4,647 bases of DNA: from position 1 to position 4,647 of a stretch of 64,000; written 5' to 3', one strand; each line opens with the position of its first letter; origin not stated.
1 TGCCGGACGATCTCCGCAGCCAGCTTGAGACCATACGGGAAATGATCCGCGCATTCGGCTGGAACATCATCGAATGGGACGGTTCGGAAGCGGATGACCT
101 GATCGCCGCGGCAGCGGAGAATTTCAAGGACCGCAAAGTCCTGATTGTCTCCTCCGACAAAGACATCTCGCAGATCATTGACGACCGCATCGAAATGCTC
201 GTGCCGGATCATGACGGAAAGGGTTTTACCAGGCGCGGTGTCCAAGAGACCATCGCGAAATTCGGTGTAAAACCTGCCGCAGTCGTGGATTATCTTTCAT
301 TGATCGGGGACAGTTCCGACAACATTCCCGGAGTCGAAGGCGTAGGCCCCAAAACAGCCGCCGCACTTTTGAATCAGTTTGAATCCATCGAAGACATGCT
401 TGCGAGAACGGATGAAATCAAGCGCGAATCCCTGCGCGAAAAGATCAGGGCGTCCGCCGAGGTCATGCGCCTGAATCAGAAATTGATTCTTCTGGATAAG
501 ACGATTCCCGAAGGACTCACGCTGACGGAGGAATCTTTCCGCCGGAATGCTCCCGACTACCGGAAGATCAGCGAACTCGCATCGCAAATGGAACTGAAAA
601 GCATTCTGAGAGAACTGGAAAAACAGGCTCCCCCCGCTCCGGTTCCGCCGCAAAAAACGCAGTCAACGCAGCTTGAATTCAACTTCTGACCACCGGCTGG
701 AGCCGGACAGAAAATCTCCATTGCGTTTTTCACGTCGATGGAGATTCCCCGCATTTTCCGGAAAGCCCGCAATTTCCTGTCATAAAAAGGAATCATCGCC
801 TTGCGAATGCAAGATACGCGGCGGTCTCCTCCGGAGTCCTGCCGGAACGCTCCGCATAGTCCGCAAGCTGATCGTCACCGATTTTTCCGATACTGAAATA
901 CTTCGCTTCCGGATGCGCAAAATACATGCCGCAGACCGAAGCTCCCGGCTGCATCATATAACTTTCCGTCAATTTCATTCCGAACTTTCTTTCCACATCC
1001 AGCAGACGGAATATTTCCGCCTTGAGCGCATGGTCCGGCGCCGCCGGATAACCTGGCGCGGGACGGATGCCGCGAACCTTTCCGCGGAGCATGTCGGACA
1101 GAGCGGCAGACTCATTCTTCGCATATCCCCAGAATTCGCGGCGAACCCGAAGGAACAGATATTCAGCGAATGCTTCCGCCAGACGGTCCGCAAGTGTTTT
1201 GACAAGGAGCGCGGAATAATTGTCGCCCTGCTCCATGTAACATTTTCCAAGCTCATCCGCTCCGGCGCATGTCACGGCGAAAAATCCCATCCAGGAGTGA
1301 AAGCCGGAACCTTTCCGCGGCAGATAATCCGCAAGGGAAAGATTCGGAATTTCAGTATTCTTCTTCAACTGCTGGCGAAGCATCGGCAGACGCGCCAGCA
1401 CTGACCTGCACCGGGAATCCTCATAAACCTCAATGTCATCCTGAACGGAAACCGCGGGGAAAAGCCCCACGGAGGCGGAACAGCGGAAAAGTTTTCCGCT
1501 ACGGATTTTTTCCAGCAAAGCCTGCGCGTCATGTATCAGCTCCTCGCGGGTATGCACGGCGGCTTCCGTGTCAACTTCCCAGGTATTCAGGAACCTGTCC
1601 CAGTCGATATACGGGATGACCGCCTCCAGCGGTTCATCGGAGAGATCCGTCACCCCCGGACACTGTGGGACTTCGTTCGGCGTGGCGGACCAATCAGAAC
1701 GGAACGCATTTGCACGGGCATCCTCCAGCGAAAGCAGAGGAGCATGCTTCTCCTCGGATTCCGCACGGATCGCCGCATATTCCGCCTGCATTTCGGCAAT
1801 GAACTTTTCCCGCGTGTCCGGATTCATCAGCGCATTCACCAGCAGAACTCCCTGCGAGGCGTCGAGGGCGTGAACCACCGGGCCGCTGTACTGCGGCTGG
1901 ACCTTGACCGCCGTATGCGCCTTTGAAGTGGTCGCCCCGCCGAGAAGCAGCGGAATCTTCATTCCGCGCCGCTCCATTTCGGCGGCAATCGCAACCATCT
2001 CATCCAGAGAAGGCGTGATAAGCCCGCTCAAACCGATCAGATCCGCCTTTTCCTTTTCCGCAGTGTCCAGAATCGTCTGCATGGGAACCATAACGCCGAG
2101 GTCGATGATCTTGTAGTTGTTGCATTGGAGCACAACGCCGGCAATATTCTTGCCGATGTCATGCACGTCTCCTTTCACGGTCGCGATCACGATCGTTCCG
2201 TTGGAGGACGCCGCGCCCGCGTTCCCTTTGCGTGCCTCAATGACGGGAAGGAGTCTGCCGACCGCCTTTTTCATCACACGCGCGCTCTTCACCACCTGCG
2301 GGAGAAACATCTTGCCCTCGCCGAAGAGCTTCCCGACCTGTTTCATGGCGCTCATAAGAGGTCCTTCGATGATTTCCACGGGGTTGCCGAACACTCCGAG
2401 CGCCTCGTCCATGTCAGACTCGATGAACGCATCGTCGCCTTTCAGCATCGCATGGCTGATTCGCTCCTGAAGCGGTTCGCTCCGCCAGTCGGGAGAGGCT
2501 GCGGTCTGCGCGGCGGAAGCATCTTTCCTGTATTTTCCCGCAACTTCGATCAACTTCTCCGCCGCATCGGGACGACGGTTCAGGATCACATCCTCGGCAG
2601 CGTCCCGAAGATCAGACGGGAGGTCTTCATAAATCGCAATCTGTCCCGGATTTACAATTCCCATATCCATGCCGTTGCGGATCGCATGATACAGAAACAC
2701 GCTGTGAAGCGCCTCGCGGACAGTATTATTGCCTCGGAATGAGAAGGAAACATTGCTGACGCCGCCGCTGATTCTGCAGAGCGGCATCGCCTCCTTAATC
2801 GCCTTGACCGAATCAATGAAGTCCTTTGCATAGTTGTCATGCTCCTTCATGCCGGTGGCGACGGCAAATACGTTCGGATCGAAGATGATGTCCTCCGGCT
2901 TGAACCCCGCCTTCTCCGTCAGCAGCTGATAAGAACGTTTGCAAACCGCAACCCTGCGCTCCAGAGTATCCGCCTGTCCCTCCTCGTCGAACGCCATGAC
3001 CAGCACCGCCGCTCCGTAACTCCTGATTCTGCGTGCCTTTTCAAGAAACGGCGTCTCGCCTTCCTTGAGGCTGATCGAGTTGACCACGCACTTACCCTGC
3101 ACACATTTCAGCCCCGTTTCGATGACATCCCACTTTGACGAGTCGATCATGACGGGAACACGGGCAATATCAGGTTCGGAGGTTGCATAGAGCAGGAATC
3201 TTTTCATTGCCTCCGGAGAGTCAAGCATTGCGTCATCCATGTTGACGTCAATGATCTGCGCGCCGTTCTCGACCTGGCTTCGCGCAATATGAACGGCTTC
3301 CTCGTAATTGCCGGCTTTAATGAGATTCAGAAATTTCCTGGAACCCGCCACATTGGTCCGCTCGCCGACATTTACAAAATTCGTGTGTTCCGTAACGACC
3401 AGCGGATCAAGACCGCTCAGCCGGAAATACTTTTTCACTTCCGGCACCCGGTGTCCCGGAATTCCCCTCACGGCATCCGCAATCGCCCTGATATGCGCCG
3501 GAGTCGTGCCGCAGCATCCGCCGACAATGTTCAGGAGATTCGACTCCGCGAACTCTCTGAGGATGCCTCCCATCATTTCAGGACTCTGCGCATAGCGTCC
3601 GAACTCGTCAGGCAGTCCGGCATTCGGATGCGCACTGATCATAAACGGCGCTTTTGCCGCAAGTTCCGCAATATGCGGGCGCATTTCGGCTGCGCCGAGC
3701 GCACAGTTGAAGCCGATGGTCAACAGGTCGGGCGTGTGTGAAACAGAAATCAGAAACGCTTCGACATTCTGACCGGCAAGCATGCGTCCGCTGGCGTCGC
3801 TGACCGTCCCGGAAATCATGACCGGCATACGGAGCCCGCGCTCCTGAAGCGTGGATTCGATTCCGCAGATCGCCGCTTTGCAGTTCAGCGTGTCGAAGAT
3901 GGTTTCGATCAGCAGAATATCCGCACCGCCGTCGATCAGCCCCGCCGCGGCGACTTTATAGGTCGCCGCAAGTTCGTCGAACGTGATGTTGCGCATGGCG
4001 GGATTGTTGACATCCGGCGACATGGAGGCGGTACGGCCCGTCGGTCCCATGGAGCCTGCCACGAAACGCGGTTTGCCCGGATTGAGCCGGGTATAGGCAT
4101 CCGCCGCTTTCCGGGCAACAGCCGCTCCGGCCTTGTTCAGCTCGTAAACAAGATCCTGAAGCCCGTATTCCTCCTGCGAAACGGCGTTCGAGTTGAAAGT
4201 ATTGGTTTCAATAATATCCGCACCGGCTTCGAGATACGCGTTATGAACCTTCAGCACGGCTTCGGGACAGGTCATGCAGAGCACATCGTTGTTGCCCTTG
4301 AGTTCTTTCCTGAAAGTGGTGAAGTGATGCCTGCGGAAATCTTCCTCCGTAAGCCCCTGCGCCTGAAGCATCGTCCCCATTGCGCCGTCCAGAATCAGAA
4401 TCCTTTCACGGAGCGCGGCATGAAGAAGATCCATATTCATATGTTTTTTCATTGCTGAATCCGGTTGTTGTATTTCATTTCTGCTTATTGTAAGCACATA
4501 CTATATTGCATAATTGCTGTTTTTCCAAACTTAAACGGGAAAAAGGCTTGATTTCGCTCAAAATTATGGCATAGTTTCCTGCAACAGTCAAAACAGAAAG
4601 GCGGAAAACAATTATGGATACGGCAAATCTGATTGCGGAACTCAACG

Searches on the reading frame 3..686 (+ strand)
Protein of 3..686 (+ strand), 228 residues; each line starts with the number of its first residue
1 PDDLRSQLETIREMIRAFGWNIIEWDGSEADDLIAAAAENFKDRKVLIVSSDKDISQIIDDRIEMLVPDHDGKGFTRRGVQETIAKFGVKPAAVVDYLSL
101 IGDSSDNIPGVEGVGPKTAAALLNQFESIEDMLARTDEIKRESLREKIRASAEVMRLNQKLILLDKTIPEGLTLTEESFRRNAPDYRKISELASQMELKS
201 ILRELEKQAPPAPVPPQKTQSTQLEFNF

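Call 54: search_protein_families(library=pfam, proteins=[window:3-686:+], max_evalue=0.00001)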
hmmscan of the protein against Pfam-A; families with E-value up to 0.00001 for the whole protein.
window:3-686:+ (228 aa): 2 families
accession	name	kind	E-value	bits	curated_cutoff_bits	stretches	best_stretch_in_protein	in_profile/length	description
PF01367.25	5_3_exonuc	-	4.4e-28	98.1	40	1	89-184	1-94/97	5'-3' exonuclease, C-terminal SAM fold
PF02739.22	5_3_exonuc_N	-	5.8e-19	68.8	34.3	1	1-82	78-161/164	5'-3' exonuclease, N-terminal resolvase-like domain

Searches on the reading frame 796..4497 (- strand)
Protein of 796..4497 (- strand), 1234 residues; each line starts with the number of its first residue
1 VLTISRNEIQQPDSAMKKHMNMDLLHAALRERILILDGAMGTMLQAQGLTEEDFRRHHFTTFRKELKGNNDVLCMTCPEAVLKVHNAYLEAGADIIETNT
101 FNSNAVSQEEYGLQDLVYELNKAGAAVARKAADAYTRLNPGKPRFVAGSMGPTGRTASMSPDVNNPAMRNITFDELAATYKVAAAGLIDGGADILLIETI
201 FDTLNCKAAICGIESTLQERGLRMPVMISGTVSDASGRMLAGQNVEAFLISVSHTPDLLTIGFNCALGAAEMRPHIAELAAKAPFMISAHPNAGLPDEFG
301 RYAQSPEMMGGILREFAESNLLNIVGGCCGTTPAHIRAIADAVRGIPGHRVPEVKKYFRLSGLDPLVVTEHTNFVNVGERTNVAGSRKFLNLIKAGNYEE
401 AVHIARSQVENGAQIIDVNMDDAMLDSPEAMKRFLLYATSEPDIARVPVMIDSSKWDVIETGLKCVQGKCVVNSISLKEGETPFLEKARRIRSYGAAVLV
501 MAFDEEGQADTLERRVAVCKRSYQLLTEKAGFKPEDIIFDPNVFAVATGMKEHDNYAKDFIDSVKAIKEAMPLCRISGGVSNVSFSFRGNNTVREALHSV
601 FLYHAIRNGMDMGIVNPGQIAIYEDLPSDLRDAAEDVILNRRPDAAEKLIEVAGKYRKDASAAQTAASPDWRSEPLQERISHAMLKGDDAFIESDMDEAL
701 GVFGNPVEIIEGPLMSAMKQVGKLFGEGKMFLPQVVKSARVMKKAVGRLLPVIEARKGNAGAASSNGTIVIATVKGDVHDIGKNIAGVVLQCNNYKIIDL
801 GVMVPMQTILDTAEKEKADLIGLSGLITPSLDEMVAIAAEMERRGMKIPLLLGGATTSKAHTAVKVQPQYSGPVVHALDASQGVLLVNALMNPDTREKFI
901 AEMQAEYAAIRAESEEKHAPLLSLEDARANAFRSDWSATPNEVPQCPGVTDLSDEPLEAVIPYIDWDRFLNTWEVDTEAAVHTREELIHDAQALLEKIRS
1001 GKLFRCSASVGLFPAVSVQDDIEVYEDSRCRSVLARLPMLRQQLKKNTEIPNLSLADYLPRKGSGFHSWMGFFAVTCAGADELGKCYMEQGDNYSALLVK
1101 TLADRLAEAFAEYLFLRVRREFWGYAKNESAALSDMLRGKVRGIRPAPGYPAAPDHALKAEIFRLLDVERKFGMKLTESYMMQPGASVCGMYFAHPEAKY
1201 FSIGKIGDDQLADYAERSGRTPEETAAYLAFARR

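Call 51: search_protein_families(library=pfam, proteins=[window:796-4497:-], max_evalue=0.00001)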
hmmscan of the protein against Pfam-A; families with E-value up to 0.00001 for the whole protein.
window:796-4497:- (1234 aa): 5 families
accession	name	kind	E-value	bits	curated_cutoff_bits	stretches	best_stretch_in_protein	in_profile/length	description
PF02965.22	Met_synt_B12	-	1.2e-96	323.9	25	1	957-1219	2-273/273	Vitamin B12 dependent methionine synthase, activation domain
PF02574.22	S-methyl_trans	-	2.7e-95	320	22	1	34-343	1-283/283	Homocysteine S-methyltransferase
PF00809.28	Pterin_bind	-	4.3e-61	207.1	25.5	1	378-616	1-244/244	Pterin binding enzyme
PF02607.22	B12-binding_2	-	1.8e-23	83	23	1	676-749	1-73/74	B12 binding domain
PF02310.24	B12-binding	-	2.5e-18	66.5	32.1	1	768-860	2-94/121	B12 binding domain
